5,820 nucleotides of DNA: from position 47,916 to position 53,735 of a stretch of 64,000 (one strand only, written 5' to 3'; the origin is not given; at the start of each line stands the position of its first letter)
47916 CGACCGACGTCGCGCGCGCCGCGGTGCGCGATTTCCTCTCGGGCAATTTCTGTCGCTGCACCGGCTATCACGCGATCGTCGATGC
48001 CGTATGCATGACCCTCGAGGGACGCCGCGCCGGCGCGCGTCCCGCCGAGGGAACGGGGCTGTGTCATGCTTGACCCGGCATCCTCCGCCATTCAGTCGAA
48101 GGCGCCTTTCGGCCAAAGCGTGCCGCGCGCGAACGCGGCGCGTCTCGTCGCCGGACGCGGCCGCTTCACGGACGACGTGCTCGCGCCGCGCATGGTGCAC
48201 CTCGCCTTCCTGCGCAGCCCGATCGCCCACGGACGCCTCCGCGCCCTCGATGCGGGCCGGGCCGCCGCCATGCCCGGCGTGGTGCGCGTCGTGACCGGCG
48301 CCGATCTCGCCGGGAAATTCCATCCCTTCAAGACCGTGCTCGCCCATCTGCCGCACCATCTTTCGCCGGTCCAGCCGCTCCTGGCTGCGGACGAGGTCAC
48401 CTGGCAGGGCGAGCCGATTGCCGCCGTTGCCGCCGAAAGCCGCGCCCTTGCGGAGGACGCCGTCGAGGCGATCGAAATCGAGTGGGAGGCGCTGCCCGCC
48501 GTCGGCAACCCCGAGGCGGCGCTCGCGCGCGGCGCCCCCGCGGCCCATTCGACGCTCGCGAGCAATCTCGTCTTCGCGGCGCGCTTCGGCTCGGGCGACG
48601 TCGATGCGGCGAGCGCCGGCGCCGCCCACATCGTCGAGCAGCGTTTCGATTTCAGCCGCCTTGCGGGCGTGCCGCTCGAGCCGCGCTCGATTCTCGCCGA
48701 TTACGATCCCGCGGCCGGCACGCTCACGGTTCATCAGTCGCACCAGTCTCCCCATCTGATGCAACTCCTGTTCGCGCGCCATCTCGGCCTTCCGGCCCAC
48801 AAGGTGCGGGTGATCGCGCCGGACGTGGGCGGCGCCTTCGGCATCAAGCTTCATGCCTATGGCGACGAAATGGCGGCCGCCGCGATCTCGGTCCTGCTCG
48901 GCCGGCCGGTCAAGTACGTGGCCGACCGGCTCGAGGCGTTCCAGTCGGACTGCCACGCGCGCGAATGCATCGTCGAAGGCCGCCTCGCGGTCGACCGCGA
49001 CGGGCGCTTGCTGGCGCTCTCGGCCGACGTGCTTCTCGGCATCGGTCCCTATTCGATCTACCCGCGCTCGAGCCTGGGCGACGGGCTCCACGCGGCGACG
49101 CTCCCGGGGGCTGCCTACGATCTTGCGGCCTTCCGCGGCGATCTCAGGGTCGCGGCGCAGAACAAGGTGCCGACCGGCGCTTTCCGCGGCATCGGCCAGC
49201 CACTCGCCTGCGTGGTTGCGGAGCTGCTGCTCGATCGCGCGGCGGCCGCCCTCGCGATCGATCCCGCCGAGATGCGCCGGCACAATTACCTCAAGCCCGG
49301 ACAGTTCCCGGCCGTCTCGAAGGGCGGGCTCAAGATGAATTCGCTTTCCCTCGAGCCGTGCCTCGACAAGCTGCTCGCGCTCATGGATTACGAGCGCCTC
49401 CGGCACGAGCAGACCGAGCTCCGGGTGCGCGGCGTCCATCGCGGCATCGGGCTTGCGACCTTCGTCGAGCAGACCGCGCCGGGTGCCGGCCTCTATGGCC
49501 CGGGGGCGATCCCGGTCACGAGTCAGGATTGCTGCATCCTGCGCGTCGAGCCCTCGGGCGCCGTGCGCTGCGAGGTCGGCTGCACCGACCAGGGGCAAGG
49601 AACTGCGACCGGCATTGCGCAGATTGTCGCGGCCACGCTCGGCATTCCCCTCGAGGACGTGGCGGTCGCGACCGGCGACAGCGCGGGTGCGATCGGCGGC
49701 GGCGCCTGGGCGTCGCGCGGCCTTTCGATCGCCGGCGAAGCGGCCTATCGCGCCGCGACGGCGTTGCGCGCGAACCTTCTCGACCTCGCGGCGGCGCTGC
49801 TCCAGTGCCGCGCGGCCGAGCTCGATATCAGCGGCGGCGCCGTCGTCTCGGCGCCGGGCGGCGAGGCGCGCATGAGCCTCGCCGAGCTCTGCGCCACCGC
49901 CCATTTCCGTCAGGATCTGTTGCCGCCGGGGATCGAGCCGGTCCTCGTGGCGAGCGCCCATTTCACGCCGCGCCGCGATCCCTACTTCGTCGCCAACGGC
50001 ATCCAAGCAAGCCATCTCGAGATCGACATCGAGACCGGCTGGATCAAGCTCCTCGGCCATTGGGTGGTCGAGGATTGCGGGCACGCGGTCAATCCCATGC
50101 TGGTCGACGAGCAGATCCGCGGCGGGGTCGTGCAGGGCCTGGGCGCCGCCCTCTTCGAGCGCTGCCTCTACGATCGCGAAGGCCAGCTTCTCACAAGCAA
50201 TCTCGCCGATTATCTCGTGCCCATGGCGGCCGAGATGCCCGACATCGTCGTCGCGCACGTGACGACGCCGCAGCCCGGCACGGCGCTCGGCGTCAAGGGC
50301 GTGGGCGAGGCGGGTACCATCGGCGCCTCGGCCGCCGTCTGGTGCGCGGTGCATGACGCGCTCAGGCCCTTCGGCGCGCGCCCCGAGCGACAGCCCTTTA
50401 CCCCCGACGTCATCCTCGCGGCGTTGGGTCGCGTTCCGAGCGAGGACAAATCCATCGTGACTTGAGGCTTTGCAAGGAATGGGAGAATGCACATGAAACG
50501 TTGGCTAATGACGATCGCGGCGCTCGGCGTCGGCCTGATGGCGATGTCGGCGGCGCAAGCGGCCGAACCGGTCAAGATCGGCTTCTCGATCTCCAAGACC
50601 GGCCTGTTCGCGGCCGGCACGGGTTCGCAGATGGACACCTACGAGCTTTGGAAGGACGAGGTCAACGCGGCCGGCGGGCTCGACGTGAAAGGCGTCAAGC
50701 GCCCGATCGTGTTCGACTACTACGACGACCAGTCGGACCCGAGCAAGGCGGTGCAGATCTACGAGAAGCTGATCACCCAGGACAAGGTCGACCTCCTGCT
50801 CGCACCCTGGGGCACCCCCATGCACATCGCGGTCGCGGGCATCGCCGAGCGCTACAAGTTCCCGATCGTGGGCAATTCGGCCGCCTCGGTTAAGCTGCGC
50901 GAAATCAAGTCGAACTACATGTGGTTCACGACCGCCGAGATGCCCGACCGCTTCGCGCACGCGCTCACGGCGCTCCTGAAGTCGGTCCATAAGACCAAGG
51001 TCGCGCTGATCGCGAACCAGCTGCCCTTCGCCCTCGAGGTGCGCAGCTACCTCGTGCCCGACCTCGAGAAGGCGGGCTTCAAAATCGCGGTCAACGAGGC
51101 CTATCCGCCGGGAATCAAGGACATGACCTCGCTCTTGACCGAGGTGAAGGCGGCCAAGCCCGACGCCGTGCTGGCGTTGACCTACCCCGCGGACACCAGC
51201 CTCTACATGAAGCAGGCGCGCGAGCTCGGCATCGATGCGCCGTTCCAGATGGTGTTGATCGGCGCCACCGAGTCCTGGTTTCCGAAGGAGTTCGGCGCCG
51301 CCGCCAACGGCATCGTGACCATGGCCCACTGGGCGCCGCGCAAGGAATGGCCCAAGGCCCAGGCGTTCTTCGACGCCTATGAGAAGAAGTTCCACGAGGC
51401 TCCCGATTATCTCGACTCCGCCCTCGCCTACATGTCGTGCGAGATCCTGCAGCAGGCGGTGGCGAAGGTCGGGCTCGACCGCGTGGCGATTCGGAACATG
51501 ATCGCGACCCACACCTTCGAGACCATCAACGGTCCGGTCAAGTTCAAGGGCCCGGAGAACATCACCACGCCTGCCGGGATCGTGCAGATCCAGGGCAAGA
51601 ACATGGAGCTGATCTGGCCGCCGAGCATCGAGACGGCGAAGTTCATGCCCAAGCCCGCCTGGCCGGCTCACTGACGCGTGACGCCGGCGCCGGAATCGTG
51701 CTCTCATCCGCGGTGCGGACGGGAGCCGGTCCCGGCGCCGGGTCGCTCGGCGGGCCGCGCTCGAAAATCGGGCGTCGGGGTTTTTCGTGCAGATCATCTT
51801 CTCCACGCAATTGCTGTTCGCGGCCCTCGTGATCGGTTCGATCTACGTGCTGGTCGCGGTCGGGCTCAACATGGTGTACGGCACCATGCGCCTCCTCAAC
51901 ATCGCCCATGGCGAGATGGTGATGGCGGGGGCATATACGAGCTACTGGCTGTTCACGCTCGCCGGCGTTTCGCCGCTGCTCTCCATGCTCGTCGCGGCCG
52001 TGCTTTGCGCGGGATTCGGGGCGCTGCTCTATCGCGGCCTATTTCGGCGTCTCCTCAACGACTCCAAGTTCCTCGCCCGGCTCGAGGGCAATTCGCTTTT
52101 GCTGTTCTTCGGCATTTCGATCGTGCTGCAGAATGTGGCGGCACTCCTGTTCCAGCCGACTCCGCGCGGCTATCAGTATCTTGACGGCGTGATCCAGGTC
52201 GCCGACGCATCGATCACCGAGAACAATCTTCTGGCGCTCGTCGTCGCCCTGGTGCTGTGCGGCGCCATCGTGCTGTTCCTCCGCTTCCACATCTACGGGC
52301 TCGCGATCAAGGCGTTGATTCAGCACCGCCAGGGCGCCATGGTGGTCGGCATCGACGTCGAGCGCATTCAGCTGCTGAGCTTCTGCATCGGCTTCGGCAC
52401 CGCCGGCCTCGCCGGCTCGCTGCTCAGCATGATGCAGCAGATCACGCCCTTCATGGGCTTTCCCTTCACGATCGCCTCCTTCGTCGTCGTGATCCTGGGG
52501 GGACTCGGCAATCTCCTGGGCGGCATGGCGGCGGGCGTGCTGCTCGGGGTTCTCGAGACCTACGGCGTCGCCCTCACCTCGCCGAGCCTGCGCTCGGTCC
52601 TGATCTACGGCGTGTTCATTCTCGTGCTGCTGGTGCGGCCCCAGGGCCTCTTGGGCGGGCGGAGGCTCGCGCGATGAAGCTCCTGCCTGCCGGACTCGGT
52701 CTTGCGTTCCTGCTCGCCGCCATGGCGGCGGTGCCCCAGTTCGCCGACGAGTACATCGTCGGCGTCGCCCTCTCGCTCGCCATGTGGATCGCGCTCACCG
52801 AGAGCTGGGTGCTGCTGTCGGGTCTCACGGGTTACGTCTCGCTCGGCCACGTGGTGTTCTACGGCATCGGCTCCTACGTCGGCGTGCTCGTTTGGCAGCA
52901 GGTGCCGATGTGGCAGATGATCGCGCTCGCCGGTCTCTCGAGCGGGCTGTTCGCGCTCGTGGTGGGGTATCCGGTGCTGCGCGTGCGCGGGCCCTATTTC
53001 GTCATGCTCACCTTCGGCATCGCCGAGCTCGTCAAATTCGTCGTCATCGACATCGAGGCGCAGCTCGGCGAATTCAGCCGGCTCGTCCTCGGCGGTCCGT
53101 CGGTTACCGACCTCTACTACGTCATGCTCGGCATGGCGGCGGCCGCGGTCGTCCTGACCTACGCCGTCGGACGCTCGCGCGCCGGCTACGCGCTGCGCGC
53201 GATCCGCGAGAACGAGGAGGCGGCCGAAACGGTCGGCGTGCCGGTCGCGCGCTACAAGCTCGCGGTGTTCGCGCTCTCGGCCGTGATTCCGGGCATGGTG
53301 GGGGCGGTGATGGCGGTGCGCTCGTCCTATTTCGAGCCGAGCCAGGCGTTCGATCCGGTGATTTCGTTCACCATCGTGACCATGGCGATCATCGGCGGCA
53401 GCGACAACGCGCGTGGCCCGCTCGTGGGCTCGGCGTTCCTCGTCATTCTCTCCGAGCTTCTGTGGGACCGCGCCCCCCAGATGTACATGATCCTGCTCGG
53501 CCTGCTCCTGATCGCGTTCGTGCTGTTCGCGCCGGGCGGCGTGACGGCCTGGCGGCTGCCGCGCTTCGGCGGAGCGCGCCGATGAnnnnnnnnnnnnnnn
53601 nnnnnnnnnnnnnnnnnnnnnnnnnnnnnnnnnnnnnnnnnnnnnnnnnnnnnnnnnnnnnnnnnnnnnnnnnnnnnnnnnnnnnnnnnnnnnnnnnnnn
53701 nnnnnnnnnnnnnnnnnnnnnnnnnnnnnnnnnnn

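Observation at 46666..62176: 15.5-kb co-directional N-heterocycle-type catabolic array: two XDH-family Mo-hydroxylase sets, LivK-type ABC importer, two formamidase-like hydrolases, a NicX-like protein and a CoxG-like protein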

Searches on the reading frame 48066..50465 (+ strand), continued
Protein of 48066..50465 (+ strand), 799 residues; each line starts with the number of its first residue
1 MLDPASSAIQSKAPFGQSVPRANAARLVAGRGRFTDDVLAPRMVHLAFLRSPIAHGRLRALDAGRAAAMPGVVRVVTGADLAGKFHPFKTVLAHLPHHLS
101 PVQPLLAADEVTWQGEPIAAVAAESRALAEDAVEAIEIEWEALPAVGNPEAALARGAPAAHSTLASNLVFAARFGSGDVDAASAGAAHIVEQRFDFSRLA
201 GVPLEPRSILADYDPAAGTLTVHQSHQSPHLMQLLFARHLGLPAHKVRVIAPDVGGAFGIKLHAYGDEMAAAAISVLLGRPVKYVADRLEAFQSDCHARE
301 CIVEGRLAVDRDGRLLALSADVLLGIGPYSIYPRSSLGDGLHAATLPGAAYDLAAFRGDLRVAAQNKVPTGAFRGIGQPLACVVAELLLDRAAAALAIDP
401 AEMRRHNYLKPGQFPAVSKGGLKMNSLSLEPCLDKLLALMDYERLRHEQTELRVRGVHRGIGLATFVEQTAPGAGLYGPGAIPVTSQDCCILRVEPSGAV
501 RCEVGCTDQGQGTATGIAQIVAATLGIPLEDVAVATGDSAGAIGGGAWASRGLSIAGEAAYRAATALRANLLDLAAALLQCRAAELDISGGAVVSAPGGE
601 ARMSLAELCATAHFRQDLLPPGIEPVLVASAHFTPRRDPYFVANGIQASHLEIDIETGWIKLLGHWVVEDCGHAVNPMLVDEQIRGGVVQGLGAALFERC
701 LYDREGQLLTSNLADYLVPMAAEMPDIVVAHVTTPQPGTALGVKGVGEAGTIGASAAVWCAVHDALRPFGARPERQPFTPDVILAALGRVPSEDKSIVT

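Call 67: find_encoding_contigs(protein=P0242, flank=10000, max_places=2)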
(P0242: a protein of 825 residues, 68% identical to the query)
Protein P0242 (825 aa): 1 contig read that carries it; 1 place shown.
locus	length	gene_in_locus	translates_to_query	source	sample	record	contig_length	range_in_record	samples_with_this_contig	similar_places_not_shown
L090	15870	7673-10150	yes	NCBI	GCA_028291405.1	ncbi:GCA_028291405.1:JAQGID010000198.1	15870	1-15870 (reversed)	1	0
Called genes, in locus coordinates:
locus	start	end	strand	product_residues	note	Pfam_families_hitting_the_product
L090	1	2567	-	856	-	PF04879:Molybdop_Fe4S4, PF00384:Molybdopterin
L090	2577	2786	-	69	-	-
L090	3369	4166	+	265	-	PF00497:SBP_bac_3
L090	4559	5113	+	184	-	PF00903:Glyoxalase, PF13669:Glyoxalase_4 (weak)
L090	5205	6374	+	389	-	PF13378:MR_MLE_C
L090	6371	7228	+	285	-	PF00941:FAD_binding_5, PF03450:CO_deh_flav_C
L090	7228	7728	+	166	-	PF00111:Fer2, PF13085:Fer2_3 (weak), PF01799:Fer2_2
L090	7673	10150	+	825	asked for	PF01315:Ald_Xan_dh_C, PF02738:MoCoBD_1, PF20256:MoCoBD_2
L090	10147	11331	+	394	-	PF13433:Peripla_BP_5, PF13458:Peripla_BP_6, PF01094:ANF_receptor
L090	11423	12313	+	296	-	PF02653:BPD_transp_2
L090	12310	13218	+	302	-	PF02653:BPD_transp_2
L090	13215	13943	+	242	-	PF00005:ABC_tran, PF12399:BCA_ABC_TP_C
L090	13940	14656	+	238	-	PF13555:AAA_29 (weak), PF00005:ABC_tran, PF13304:AAA_21 (faint)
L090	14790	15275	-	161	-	PF13577:SnoaL_4, PF00866:Ring_hydroxyl_B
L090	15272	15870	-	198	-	PF00848:Ring_hydroxyl_A (weak)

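Call 68: find_encoding_contigs(protein=P0255, flank=10000, max_places=2)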
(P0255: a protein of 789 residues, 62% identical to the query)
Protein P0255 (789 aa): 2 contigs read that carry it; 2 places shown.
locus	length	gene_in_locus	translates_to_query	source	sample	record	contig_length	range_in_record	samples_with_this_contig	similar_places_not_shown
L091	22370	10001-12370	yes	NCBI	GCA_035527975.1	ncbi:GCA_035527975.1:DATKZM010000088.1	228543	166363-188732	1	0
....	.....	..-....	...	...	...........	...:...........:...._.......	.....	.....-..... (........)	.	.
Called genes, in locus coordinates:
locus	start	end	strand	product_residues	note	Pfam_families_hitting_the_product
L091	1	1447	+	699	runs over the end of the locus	PF05378:Hydant_A_N, PF01968:Hydantoinase_A, PF19278:Hydant_A_C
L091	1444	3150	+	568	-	PF02538:Hydantoinase_B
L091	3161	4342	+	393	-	PF13378:MR_MLE_C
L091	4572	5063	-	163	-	PF13577:SnoaL_4 (weak), PF00866:Ring_hydroxyl_B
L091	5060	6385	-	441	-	PF00355:Rieske, PF00848:Ring_hydroxyl_A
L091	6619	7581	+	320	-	PF03480:DctP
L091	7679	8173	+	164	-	PF04290:DctQ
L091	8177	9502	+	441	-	PF06808:DctM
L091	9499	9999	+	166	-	PF00111:Fer2, PF01799:Fer2_2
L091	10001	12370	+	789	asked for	PF01315:Ald_Xan_dh_C, PF02738:MoCoBD_1, PF20256:MoCoBD_2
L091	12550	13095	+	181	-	PF06684:AA_synth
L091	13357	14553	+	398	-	PF01979:Amidohydro_1, PF07969:Amidohydro_3 (weak)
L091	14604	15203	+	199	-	PF06684:AA_synth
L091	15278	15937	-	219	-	PF22381:Staph_reg_Sar_Rot (faint), PF01047:MarR (weak), PF12802:MarR_2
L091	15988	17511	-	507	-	PF11794:HpaB_N, PF03241:HpaB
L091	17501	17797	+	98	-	-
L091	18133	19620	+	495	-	PF00890:FAD_binding_2, PF01266:DAO, PF03486:HI0933_like (faint), PF07992:Pyr_redox_2 (faint), PF12831:FAD_oxidored (weak)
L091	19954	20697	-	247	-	PF00106:adh_short, PF01370:Epimerase (weak), PF08659:KR, PF23441:SDR, PF13561:adh_short_C2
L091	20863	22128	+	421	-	PF00355:Rieske, PF00848:Ring_hydroxyl_A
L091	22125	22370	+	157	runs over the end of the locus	PF13577:SnoaL_4, PF00866:Ring_hydroxyl_B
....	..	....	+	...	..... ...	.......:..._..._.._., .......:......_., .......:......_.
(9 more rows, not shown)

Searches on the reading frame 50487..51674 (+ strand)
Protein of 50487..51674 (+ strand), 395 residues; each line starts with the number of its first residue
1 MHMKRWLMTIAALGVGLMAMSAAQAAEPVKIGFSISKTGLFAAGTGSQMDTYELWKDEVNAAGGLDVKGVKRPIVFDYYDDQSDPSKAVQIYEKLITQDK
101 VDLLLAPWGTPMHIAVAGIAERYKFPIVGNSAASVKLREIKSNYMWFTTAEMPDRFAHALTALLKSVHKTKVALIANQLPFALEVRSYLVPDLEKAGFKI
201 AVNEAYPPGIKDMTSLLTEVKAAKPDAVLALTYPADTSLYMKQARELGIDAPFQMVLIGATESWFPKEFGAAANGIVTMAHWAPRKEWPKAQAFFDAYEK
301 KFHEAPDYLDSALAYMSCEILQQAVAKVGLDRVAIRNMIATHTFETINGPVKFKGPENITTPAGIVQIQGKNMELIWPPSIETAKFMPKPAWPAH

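Call 6: search_protein_families(library=pfam, proteins=[window:50487-51674:+])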
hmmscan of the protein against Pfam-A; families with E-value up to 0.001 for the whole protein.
window:50487-51674:+ (395 aa): 3 families
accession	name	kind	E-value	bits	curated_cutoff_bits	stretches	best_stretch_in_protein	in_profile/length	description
PF13458.12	Peripla_BP_6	-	5.4e-58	197.7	31.7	1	28-362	1-332/343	Periplasmic binding protein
PF13433.12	Peripla_BP_5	-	4.3e-18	66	27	1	29-368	1-336/363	Periplasmic binding protein domain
PF01094.35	ANF_receptor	-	1e-15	58.1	25.4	1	74-252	25-205/353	Receptor family ligand binding region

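Call 7: search_protein_families(library=ncbifam, proteins=[window:50487-51674:+])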
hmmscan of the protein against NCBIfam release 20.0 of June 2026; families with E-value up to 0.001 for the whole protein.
window:50487-51674:+ (395 aa): 3 families
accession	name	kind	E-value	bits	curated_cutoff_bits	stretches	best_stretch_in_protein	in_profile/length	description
NF011933.0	PRK15404.1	subfamily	2.2e-21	76.3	477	1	11-354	9-345/370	high-affinity branched-chain amino acid ABC transporter substrate-binding protein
TIGR03407.1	urea_ABC_UrtA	exception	1.5e-15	57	492.75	1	29-371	1-342/361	urea ABC transporter substrate-binding protein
TIGR03669.1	urea_ABC_arch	equivalog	8.4e-14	51.3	494.8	1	30-356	2-323/375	urea ABC transporter substrate-binding protein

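Call 34: search_solved_structures(query=window:50487-51674:+, max_evalue=1e-10)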
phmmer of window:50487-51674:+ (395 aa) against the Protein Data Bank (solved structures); distinct sequences matched with E-value up to 1e-10: 11.
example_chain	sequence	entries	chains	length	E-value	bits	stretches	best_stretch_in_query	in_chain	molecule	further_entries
4gnr_A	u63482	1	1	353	8e-23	84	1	27-367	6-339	ABC transporter substrate-binding protein-branched chain amino acid transport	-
3sg0_A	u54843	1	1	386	1.2e-15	60.3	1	8-277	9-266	Extracellular ligand-binding receptor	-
4dqd_A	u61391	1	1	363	1.3e-14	56.9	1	69-277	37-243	Extracellular ligand-binding receptor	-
8tg1_A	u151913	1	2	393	1.5e-14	56.8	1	24-357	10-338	Extracellular ligand-binding receptor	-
7ylt_B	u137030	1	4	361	1.5e-13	53.5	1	66-239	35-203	Putative ABC transporter, substrate-binding protein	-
4q6w_A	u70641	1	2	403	1.2e-12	50.4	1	9-260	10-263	Putative leu/ile/val-binding protein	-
7s6e_A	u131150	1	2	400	2.4e-12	49.5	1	24-361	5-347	Urea ABC transporter, periplasmic urea-binding protein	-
4ey3_A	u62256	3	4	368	3.1e-12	49.1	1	25-352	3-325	Twin-arginine translocation pathway signal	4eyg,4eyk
7s6f_A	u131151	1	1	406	4.1e-12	48.7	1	22-369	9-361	Putative urea ABC transporter, urea binding protein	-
3i45_A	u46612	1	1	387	7.6e-12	47.9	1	29-363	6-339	Twin-arginine translocation pathway signal protein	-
3td9_A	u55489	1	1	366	6.6e-11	44.8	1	79-351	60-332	Branched chain amino acid ABC transporter, periplasmic amino acid-binding protein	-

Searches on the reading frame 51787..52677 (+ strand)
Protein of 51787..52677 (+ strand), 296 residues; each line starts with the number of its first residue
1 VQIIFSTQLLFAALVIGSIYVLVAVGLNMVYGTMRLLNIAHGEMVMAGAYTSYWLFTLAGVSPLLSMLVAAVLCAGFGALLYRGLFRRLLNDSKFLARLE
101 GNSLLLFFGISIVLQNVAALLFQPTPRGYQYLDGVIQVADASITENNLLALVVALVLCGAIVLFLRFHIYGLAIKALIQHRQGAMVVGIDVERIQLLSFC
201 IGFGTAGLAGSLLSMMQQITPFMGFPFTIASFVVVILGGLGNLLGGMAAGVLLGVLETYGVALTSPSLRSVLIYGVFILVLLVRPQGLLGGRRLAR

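Call 9: search_protein_families(library=pfam, proteins=[window:51787-52677:+], max_evalue=1)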
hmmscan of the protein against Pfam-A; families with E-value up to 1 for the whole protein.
window:51787-52677:+ (296 aa): 1 family
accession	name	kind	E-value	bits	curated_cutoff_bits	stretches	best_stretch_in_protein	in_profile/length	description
PF02653.21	BPD_transp_2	-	1.3e-35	123.3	26.8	1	10-281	2-269/269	Branched-chain amino acid transport system / permease component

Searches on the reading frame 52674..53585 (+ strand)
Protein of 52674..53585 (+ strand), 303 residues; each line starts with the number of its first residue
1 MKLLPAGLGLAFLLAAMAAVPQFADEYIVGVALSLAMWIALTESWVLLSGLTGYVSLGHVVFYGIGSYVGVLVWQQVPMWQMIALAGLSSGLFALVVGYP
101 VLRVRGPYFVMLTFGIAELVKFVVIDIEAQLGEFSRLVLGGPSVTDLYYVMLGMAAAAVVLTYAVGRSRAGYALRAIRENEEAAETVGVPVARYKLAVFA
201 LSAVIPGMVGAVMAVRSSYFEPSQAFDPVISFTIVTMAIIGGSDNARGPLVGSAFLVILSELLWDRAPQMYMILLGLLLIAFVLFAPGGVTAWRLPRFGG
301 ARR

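Call 9: search_protein_families(library=pfam, proteins=[window:52674-53585:+], max_evalue=1)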
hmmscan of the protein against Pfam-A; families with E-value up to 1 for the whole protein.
window:52674-53585:+ (303 aa): 1 family
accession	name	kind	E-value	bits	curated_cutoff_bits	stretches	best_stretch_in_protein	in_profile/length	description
PF02653.21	BPD_transp_2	-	5.3e-35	121.3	26.8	1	30-282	4-268/269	Branched-chain amino acid transport system / permease component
